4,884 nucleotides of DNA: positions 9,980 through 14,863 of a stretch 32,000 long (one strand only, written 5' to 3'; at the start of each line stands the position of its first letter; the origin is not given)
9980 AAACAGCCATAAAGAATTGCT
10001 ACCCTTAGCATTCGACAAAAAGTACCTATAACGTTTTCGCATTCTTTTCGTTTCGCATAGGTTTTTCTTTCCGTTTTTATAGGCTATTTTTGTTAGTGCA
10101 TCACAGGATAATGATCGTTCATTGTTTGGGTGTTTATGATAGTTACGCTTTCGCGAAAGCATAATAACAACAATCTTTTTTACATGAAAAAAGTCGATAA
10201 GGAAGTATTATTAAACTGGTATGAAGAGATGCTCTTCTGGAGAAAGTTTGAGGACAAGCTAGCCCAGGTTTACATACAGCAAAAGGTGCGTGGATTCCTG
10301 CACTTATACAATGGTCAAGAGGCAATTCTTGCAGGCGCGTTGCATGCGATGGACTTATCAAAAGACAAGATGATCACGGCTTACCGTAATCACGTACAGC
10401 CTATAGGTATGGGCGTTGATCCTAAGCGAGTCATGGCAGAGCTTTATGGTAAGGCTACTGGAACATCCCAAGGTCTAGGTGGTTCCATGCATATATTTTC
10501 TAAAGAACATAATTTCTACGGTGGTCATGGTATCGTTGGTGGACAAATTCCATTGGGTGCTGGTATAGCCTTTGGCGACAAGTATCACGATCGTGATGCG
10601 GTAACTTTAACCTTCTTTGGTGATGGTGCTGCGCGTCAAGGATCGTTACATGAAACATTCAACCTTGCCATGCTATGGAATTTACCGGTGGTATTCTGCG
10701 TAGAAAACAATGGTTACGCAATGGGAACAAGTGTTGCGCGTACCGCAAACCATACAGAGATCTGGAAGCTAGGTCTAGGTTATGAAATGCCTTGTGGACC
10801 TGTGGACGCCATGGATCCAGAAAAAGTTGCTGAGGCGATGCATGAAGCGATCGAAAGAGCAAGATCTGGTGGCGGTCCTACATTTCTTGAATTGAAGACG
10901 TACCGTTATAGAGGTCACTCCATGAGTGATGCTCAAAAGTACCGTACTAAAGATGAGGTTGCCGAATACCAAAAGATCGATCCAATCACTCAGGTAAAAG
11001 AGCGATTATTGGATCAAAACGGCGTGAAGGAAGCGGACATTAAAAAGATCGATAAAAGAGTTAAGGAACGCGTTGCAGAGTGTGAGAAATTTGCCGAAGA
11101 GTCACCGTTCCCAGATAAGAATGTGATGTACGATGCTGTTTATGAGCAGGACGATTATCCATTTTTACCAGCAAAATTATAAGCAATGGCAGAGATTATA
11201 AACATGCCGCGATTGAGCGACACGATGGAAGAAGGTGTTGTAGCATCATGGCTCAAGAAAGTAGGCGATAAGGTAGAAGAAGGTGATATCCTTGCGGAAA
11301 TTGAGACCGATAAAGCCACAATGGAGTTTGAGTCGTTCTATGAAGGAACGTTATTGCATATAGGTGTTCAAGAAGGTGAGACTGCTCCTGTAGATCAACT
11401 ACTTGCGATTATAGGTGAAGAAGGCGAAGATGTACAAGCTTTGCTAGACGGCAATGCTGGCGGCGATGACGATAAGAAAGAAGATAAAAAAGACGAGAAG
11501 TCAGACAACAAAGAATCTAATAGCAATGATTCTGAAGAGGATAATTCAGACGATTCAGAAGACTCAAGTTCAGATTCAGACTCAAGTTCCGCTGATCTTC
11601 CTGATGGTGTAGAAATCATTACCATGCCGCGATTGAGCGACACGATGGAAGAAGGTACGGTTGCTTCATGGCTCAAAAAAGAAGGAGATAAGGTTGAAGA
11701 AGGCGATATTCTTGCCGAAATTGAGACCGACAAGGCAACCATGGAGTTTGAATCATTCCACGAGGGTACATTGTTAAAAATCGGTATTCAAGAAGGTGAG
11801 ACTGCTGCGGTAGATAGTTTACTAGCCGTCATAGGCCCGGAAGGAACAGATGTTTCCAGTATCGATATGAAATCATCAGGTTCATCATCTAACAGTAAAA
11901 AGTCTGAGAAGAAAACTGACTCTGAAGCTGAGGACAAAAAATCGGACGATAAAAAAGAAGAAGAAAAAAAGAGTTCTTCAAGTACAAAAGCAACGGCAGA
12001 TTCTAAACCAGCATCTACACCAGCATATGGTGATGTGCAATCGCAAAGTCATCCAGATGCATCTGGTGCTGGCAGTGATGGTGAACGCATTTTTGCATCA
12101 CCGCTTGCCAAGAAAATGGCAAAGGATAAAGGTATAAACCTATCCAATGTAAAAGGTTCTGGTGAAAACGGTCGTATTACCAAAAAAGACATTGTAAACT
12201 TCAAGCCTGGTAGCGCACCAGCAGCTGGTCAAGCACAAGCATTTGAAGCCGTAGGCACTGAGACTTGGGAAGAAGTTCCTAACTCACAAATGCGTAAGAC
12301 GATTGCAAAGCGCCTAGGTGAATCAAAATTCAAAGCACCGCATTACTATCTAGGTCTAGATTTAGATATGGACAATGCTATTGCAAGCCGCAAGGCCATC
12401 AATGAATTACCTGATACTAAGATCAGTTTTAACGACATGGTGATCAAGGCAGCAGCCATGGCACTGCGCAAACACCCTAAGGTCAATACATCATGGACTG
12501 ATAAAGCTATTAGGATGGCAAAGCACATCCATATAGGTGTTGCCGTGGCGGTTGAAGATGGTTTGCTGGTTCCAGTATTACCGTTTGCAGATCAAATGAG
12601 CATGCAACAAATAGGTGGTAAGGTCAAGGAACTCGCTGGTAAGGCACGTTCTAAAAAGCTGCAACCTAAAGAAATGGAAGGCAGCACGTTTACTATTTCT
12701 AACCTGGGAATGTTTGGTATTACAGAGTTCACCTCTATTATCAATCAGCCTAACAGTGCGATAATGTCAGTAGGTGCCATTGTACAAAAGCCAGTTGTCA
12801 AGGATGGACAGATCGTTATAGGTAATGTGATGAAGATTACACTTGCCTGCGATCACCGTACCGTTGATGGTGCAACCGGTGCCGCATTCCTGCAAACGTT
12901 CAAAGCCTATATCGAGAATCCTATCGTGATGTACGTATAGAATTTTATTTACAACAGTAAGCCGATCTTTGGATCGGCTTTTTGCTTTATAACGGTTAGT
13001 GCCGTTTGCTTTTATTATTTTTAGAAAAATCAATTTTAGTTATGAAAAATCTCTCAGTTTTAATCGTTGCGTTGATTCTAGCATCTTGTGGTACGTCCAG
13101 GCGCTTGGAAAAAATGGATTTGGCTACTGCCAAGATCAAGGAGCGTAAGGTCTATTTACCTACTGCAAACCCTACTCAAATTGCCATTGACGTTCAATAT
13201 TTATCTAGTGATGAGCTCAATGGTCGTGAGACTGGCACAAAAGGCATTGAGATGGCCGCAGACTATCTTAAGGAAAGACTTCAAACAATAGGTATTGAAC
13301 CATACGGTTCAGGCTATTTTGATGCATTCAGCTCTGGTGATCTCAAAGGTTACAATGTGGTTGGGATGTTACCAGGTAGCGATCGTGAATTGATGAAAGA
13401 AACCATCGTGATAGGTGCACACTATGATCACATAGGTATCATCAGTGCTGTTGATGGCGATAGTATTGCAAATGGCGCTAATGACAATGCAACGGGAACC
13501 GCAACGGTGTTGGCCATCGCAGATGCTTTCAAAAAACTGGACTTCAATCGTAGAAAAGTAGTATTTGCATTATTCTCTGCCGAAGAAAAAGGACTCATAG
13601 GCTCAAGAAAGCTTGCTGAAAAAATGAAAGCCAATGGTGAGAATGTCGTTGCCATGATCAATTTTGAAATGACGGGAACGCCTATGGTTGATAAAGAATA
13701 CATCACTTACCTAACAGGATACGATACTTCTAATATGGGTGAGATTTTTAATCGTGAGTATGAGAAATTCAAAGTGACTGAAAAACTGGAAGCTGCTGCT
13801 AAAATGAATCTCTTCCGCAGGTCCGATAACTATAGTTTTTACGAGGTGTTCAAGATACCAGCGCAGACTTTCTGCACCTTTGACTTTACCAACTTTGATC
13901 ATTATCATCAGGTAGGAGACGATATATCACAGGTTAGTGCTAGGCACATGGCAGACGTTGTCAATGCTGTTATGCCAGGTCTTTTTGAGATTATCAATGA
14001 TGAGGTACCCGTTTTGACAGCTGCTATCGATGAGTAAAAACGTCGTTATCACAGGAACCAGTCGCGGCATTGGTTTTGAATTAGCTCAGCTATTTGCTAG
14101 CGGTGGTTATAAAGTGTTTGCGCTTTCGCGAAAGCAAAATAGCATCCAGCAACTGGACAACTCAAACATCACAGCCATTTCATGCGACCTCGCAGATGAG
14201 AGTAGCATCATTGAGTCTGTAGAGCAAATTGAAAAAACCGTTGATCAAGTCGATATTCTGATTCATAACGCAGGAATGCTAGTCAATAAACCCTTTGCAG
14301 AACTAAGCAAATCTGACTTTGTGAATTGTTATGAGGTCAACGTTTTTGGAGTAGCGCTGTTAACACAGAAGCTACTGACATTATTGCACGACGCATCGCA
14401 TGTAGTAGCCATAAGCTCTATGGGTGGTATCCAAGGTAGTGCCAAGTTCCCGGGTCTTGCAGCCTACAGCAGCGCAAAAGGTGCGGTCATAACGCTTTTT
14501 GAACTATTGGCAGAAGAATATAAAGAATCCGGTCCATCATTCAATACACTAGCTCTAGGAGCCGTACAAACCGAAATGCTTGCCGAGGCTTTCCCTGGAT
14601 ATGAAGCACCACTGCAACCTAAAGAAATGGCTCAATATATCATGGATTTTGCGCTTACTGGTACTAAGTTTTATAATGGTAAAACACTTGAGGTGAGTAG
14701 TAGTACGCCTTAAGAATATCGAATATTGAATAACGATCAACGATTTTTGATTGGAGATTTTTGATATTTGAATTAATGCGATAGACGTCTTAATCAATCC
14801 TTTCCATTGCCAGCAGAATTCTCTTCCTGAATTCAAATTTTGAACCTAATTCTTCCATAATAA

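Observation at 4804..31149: Highly iterated perfect 14-bp palindrome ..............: 8 copies in 32 kb, embedded in conserved genes in all three codon phases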

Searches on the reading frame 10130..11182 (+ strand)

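Call 8: search_protein_families(library=pfam, proteins=[window:10130-11182:+])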
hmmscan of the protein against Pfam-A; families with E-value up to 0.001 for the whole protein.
window:10130-11182:+ (350 aa): 2 families
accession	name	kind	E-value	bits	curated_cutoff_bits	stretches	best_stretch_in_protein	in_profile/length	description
PF00676.26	E1_dh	-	4e-89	299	22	1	33-329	2-298/300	Dehydrogenase E1 component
PF02775.26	TPP_enzyme_C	-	3.5e-06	27.3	21.9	1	118-253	10-149/151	Thiamine pyrophosphate enzyme, C-terminal TPP binding domain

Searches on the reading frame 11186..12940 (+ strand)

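Call 63: search_protein_families(library=pfam, proteins=[window:11186-12940:+], max_evalue=0.00001)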
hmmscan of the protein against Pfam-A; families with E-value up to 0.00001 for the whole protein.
window:11186-12940:+ (584 aa): 5 families
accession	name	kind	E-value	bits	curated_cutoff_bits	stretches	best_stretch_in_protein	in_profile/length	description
PF00198.28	2-oxoacid_dh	-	3.8e-85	285.4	23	1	360-582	3-230/232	2-oxoacid dehydrogenases acyltransferase (catalytic domain)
PF00364.28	Biotin_lipoyl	-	3.5e-39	132.9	22.1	2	145-216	3-73/73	Biotin-requiring enzyme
PF02817.22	E3_binding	-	1.1e-16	61.2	23.7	1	302-336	1-35/36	e3 binding domain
PF13533.13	Biotin_lipoyl_2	-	1.5e-08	34.7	29.8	0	157-180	9-32/32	Biotin-lipoyl like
PF01597.25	GCV_H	-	1.4e-06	28.7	22.2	0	18-58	33-73/122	Glycine cleavage H-protein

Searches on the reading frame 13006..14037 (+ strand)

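Call 63: search_protein_families(library=pfam, proteins=[window:13006-14037:+], max_evalue=0.00001)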
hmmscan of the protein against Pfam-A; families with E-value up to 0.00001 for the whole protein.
window:13006-14037:+ (343 aa): 3 families
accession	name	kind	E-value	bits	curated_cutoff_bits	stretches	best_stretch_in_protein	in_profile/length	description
PF04389.22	Peptidase_M28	-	1.8e-37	129.4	21.3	1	117-320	1-187/193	Peptidase family M28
PF01546.33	Peptidase_M20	-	1.5e-06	28.7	24.6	1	150-224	25-102/206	Peptidase family M20/M25/M40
PF05450.20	Nicastrin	-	4e-06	27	25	1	153-219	17-85/218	Nicastrin large lobe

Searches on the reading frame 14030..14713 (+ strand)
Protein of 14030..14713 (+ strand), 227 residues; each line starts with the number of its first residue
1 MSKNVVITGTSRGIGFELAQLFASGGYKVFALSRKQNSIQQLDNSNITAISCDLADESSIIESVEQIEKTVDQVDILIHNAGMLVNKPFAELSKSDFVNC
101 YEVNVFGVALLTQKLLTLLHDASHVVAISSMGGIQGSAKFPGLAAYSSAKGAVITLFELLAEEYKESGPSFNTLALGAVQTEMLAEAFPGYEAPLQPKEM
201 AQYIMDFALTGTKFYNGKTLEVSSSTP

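Call 8: search_protein_families(library=pfam, proteins=[window:14030-14713:+])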
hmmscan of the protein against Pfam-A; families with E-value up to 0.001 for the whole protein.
window:14030-14713:+ (227 aa): 6 families
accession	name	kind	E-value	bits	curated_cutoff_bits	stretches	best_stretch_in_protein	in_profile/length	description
PF00106.31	adh_short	-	2.6e-43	148.3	26.6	1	3-188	1-191/195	short chain dehydrogenase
PF13561.12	adh_short_C2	-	2.7e-32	112.7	27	1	11-192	3-188/236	Enoyl-(Acyl carrier protein) reductase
PF08659.16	KR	-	3.5e-16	60.1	22.6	1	5-154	3-157/180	KR domain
PF01370.27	Epimerase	-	2.6e-07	30.8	20.9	1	5-164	1-160/240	NAD dependent epimerase/dehydratase family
PF05368.20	NmrA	-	5e-07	30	27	1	1-81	1-77/298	NmrA-like family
PF13460.12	NAD_binding_10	-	0.00014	22.2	27.2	1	11-82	3-69/184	NAD(P)H-binding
